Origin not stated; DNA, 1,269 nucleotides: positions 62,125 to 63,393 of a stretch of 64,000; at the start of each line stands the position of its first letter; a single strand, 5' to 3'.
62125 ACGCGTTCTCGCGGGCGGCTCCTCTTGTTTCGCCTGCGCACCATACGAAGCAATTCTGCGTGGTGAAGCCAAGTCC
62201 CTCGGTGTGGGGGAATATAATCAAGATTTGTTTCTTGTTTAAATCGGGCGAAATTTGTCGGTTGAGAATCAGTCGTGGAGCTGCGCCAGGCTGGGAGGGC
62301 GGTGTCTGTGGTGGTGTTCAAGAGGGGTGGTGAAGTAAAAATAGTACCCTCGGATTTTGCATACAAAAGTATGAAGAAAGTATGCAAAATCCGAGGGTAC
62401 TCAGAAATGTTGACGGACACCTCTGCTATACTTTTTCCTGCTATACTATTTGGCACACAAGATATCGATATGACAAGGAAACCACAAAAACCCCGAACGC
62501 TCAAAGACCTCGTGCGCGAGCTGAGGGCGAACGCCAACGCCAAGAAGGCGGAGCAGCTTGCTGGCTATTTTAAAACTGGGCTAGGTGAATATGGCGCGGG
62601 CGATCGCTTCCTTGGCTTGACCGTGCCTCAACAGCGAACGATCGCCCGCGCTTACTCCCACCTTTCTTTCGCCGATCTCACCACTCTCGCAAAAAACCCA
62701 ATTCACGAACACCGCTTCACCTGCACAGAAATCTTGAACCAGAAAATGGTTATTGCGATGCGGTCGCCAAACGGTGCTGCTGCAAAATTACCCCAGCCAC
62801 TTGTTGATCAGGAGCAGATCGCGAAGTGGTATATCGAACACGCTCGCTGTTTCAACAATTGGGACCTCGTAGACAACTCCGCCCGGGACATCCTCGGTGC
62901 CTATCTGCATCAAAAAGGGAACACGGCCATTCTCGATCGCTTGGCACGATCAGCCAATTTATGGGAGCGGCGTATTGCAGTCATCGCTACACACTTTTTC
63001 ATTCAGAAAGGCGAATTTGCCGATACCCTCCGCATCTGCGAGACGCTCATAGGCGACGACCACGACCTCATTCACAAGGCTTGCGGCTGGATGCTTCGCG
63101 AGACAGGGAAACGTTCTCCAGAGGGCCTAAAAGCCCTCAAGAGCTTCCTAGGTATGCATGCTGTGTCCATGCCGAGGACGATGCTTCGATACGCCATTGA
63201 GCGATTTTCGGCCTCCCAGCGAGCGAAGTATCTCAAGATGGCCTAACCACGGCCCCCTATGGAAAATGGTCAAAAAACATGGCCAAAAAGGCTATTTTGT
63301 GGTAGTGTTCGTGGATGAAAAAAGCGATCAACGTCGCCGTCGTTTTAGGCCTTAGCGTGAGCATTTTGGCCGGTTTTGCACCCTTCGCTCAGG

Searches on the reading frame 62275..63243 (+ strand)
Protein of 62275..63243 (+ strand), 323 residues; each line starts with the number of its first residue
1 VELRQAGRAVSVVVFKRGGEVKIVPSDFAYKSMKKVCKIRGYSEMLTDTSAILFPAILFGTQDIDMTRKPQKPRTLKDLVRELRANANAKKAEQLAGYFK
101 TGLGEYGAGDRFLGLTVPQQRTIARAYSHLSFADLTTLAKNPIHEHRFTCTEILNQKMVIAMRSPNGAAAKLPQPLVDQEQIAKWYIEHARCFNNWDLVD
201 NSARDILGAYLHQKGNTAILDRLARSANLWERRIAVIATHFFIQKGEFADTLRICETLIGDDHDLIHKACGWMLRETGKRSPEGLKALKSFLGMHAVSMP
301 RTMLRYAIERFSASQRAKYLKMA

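Call 13: search_protein_families(library=pfam, proteins=[window:62275-63243:+], max_evalue=0.01)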
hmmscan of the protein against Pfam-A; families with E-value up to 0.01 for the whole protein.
window:62275-63243:+ (323 aa): 1 family
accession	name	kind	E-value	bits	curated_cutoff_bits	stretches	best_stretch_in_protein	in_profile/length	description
PF08713.17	DNA_alkylation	-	2.3e-51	175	21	1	81-311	3-213/213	DNA alkylation repair enzyme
